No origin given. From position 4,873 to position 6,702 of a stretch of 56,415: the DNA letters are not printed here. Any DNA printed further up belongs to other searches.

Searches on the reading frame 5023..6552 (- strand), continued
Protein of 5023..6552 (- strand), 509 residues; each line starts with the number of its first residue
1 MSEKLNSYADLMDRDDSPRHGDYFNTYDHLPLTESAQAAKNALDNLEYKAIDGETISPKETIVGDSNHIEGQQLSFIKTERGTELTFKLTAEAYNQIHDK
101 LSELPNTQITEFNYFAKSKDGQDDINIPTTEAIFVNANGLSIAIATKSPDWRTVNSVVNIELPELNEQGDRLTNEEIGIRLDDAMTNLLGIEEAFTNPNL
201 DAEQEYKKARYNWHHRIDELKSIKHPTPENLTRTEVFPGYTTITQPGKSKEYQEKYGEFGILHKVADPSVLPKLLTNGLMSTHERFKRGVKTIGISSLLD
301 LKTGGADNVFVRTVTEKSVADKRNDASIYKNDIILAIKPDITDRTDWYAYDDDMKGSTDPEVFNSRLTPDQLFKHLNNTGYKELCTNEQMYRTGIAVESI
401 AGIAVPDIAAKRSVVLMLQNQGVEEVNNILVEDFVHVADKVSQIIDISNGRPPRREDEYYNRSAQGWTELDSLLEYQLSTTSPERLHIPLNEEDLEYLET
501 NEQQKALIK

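Call 79: search_protein_families(library=phrogs, proteins=[window:5023-6552:-, L062:5430-8819:+, L062:8819-9187:+, L070:9242-9664:+], max_evalue=0.01)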
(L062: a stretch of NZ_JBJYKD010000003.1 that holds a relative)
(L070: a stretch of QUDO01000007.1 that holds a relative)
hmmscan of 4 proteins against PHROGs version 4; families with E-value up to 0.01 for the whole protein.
window:5023-6552:- (509 aa): 0 families

L062:5430-8819:+ (1129 aa): 13 families
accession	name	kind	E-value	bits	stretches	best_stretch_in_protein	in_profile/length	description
phrog_13868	-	unknown function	1.7e-14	54.7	1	138-290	132-287/359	-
phrog_6577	-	unknown function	4.8e-11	42.7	1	144-324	89-229/1066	-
phrog_4728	-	head and packaging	7.4e-09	35.9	1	171-322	184-297/591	head morphogenesis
phrog_2250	-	unknown function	1.1e-06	29.6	1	636-678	123-165/168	-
phrog_115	-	head and packaging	4.8e-06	27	1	195-322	225-315/665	minor head protein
phrog_2724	-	unknown function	5e-06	27.9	1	612-674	24-79/83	-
phrog_2841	-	head and packaging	1.6e-05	25.1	1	172-268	196-287/525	minor head protein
phrog_595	-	head and packaging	3.1e-05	24.5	1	200-322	209-295/513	head maturation protease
phrog_30193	-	unknown function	4.8e-05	23.4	1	237-320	189-275/360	-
phrog_390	-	transcription regulation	9.6e-05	23.8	1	631-674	50-94/97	Arc-like repressor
phrog_9907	-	head and packaging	9.6e-05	22.7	1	92-323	25-257/421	minor head protein and DNA pilot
phrog_3281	-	DNA, RNA and nucleotide metabolism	0.0027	19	1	636-674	63-101/107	endonuclease VII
phrog_10541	-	unknown function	0.0064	17.7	0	617-673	43-100/108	-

L062:8819-9187:+ (122 aa): 0 families

L070:9242-9664:+ (140 aa): 0 families

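Call 80: find_related_loci(query=A2, collection=viral_contigs, flank=6000)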
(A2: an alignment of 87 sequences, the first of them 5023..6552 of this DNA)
Query A2 (509 aa) in viral_contigs; peptide patterns used: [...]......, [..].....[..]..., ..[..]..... (x = any residue, [..] = any of these).
127 stretches matched a pattern; 83 encode a relative of the query (tblastn E <= 1e-3); the best 80 are kept; 80 distinct loci.
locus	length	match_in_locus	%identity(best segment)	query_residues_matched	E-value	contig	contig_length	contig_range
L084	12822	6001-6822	31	185-441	3e-35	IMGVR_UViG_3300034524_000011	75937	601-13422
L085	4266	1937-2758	32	185-441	2e-35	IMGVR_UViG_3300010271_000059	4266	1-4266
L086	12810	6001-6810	32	189-441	6e-35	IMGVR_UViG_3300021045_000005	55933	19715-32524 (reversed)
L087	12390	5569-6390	32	185-441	3e-34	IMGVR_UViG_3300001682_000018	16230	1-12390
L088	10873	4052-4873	31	185-441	7e-34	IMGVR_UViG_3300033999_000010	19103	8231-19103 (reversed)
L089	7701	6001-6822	31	185-441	7e-34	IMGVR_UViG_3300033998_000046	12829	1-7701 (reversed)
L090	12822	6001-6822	31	185-441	7e-34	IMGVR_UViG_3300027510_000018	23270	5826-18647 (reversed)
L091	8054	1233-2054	32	185-441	9e-34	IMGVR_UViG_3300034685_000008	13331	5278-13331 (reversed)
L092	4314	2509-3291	32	198-441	7e-33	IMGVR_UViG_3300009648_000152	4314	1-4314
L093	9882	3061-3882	31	185-441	7e-33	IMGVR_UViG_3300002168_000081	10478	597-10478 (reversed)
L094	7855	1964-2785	31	185-441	1e-32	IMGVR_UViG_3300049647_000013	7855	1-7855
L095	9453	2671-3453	32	198-441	9e-33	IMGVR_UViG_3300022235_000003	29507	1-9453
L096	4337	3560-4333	32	198-438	1e-32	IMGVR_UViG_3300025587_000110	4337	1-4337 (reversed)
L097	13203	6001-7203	27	62-441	4e-32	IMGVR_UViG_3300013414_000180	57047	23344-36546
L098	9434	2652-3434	32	198-441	4e-32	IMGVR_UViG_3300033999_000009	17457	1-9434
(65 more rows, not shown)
